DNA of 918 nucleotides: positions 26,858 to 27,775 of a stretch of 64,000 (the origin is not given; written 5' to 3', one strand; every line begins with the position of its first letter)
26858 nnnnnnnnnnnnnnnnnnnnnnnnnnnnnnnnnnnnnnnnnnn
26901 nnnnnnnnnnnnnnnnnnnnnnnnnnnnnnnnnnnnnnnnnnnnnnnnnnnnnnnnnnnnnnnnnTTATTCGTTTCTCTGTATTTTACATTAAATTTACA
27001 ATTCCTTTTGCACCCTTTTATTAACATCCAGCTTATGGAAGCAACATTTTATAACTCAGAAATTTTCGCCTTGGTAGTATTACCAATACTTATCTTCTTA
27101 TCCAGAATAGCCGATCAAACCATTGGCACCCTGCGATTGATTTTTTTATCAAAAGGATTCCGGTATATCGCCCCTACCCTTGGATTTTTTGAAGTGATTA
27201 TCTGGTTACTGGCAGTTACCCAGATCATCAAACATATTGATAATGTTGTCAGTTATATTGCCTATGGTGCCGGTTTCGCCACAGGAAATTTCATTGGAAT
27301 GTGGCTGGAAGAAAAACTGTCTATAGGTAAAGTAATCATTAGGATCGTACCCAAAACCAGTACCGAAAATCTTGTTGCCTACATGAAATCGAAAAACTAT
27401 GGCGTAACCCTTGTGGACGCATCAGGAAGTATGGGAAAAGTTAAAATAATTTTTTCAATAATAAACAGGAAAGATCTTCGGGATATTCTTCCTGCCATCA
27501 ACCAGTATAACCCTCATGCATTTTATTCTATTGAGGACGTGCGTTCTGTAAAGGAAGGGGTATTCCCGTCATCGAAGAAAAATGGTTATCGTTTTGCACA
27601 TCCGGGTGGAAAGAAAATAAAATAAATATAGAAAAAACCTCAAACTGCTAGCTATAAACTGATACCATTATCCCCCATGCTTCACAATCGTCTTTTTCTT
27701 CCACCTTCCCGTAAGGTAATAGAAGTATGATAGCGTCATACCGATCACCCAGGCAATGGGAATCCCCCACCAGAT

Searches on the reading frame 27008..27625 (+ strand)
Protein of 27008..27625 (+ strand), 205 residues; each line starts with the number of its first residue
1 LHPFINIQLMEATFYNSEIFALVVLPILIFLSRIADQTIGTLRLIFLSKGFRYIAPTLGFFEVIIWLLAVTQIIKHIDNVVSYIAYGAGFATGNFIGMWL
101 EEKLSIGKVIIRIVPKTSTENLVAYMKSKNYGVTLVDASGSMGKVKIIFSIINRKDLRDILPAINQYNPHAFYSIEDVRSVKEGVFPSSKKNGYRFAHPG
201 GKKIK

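Call 73: search_protein_families(library=pfam, proteins=[window:27008-27625:+], max_evalue=0.00001)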
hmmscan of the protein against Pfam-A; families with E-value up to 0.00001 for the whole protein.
window:27008-27625:+ (205 aa): 2 families
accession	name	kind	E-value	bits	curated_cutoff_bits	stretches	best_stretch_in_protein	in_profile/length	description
PF18955.5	DUF5698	-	5.9e-21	75.1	27.5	1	41-98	1-58/58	Domain of unknown function (DUF5698)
PF10035.14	DUF2179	-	3.3e-12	46.5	22.8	1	131-182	1-54/55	Uncharacterized protein conserved in bacteria (DUF2179)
